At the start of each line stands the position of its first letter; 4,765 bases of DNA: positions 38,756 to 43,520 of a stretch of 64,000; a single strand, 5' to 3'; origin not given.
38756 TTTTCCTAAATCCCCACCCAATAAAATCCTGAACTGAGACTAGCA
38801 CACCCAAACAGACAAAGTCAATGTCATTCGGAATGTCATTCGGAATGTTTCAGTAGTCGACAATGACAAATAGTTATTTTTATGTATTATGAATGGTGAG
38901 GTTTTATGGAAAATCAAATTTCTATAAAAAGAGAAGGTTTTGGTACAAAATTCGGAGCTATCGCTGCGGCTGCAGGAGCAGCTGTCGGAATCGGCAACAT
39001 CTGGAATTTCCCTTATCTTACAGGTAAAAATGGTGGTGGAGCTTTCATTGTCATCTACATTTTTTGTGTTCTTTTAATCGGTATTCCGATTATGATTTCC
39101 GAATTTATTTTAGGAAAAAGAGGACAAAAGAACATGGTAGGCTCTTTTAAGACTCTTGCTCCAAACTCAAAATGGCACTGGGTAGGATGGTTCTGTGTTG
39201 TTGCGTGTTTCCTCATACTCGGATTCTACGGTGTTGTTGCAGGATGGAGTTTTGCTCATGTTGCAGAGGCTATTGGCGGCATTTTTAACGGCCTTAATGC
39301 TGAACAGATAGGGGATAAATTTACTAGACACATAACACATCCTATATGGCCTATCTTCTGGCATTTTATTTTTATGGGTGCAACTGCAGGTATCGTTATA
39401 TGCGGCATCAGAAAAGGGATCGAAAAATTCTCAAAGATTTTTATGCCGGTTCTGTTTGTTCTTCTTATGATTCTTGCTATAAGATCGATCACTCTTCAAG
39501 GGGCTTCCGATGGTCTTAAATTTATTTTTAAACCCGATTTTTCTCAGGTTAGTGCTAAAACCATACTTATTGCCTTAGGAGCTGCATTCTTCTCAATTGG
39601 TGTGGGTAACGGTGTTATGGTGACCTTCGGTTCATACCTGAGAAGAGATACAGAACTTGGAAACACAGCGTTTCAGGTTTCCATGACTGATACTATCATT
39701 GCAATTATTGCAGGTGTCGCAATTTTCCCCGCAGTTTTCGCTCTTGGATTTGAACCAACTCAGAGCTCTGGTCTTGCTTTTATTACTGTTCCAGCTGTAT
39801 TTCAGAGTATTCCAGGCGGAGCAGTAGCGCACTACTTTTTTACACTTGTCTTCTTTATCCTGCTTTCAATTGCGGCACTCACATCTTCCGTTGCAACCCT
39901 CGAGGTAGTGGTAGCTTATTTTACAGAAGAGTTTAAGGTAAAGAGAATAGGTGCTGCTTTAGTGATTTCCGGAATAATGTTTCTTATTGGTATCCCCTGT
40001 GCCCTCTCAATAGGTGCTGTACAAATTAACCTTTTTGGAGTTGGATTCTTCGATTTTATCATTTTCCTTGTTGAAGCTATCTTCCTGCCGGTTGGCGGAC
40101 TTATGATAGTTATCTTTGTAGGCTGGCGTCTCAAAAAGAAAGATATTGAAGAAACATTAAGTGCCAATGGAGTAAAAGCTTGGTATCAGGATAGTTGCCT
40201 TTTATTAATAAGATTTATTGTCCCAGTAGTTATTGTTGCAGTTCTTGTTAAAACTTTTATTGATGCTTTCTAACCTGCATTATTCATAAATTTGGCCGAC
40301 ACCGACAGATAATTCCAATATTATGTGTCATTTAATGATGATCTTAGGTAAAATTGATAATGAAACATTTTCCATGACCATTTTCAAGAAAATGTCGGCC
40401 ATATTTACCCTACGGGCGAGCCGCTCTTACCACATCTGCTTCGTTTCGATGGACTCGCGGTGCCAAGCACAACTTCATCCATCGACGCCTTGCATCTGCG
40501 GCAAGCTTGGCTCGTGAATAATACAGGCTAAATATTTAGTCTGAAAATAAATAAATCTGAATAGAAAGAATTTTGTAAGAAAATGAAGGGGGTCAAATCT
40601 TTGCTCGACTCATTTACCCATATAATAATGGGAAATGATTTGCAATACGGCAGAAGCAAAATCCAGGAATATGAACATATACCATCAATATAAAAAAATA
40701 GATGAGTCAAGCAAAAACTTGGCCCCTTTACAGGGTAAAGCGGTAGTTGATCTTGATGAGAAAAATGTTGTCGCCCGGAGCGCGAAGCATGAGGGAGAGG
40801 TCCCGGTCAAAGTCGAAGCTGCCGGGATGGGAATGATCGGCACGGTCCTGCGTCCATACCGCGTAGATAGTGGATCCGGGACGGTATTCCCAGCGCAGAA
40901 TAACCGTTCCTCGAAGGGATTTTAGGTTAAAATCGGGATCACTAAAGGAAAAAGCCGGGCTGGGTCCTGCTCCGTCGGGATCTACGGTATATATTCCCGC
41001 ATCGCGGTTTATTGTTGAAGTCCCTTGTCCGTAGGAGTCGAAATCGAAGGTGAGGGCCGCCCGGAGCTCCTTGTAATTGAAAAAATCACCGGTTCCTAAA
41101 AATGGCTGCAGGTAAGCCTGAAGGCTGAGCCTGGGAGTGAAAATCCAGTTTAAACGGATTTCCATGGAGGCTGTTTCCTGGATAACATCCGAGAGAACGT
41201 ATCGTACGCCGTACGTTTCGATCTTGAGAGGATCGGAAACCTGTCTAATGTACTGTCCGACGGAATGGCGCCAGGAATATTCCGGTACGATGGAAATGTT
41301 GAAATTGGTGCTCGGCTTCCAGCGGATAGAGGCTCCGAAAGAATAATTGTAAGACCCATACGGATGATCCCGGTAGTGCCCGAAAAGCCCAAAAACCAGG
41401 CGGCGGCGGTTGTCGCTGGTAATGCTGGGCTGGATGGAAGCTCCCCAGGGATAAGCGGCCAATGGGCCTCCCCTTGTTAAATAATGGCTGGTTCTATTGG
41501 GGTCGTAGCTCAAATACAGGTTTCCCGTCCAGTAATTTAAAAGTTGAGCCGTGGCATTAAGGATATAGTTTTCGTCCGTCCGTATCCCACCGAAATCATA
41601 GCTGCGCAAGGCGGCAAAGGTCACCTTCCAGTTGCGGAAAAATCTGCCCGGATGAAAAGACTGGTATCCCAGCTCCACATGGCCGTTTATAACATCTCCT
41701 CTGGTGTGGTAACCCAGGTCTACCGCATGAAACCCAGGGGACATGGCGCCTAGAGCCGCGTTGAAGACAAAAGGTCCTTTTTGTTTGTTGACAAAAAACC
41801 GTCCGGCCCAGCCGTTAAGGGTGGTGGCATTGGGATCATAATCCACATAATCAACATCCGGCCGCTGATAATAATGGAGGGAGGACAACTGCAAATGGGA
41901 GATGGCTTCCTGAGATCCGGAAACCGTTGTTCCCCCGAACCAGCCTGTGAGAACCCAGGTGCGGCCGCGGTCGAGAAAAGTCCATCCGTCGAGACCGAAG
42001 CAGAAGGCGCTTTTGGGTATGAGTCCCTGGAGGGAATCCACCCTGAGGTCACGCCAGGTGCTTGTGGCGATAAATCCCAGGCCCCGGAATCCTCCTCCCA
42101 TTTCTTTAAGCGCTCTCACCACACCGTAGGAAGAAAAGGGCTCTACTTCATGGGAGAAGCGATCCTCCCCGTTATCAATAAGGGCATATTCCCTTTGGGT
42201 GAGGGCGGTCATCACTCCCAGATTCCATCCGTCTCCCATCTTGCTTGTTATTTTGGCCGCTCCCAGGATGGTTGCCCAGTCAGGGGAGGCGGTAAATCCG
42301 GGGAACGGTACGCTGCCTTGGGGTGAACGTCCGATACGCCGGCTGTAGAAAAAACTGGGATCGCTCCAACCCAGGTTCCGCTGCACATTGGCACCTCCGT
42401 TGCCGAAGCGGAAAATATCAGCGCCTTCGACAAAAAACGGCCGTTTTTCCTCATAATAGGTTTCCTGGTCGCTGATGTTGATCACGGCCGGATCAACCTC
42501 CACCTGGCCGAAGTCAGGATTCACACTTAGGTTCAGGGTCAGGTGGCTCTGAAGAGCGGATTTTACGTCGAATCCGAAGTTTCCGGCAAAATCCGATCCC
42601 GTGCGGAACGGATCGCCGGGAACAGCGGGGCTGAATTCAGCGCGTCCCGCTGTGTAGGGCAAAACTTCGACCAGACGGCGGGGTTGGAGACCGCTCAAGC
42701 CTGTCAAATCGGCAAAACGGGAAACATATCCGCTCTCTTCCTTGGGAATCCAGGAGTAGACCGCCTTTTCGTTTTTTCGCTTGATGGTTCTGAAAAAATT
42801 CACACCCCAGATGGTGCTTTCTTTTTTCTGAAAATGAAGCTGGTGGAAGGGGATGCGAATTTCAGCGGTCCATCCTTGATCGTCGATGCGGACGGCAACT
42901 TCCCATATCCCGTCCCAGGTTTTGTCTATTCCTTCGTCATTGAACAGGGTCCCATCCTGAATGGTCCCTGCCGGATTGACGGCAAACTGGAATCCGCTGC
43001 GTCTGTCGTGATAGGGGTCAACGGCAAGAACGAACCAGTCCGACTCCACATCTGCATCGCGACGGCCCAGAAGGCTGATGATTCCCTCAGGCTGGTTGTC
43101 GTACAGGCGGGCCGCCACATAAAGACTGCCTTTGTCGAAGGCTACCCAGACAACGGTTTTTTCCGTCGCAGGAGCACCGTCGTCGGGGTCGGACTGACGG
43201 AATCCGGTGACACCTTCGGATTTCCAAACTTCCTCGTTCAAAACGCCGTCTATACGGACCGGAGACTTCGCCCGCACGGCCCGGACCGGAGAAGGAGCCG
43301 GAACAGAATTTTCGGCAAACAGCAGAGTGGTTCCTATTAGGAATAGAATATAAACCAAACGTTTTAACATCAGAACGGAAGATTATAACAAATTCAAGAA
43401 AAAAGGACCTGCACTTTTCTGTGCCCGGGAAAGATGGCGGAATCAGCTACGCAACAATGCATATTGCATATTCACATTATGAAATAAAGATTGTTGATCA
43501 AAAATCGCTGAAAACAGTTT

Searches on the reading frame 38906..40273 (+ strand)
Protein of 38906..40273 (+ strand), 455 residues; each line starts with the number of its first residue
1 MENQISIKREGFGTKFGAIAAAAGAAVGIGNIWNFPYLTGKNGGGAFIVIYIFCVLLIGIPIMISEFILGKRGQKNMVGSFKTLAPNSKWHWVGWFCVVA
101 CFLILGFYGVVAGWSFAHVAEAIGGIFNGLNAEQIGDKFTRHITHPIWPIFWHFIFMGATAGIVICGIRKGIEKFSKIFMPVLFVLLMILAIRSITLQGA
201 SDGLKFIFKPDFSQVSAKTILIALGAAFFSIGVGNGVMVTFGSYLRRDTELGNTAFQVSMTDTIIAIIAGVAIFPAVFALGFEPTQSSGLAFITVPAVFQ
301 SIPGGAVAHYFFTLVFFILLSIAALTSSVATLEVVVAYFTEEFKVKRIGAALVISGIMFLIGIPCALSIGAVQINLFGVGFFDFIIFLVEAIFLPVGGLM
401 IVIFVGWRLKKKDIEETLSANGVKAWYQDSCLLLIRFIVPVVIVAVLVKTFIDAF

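Call 73: search_protein_families(library=pfam, proteins=[window:38906-40273:+], max_evalue=0.00001)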
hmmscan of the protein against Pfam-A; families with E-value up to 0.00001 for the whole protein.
window:38906-40273:+ (455 aa): 1 family
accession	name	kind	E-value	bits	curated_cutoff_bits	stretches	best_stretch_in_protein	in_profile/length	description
PF00209.24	SNF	-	2.4e-51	175.5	27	2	158-452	185-482/524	Sodium:neurotransmitter symporter family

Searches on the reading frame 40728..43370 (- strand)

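Call 9: search_protein_families(library=pfam, proteins=[window:40728-43370:-], max_evalue=0.01)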
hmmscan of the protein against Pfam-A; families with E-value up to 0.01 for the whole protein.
window:40728-43370:- (880 aa): 1 family
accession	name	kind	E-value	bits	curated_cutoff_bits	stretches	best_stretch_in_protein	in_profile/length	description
PF19313.5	DUF5916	-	2.1e-46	159.3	22.6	2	237-418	8-173/572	Domain of unknown function (DUF5916)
